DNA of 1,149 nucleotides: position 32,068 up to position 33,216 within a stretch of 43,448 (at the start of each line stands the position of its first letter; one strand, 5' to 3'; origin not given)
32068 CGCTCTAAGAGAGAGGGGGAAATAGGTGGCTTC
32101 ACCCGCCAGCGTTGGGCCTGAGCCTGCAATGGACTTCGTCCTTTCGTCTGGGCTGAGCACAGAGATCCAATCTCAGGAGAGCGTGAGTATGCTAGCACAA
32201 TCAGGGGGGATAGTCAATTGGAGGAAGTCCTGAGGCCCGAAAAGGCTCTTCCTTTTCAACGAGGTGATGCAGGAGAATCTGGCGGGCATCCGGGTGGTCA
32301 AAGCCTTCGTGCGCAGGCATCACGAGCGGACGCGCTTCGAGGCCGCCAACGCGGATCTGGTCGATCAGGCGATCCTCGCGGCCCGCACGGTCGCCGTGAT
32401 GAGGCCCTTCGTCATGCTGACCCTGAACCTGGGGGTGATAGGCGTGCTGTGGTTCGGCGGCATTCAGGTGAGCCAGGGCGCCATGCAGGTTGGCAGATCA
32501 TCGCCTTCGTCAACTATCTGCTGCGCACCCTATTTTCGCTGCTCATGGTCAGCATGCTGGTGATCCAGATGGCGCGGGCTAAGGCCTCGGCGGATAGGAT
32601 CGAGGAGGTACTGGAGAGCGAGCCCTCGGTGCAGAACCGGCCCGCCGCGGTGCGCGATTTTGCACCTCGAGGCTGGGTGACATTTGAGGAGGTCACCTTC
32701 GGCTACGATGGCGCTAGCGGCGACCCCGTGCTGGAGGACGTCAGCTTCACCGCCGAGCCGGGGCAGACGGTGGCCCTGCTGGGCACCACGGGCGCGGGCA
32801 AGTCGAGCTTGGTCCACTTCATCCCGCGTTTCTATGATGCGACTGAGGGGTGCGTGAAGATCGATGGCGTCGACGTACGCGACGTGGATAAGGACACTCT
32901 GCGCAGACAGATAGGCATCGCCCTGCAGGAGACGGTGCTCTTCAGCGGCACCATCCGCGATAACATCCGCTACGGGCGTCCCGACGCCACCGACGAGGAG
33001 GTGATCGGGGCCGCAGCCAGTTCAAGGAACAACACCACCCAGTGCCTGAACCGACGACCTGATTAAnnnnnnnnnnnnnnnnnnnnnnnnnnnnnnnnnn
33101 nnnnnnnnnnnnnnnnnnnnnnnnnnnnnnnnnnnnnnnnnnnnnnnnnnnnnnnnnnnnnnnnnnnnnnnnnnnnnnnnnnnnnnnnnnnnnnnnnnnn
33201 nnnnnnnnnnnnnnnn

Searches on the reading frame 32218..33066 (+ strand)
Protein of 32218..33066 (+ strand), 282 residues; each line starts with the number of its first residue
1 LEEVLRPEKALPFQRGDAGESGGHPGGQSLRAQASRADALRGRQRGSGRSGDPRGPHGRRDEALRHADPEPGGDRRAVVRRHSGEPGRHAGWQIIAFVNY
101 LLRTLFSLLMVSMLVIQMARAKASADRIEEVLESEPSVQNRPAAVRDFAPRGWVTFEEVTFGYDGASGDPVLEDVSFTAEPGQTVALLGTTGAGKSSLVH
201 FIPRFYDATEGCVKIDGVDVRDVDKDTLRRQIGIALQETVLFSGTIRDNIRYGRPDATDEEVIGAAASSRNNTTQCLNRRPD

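Call 56: search_protein_families(library=pfam, proteins=[window:32218-33066:+], max_evalue=0.00001)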
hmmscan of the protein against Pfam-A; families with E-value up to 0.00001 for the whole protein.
window:32218-33066:+ (282 aa): 1 family
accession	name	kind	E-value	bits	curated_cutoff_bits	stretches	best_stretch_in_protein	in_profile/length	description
PF00005.33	ABC_tran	-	3.1e-16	60.7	25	1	172-262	1-85/137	ABC transporter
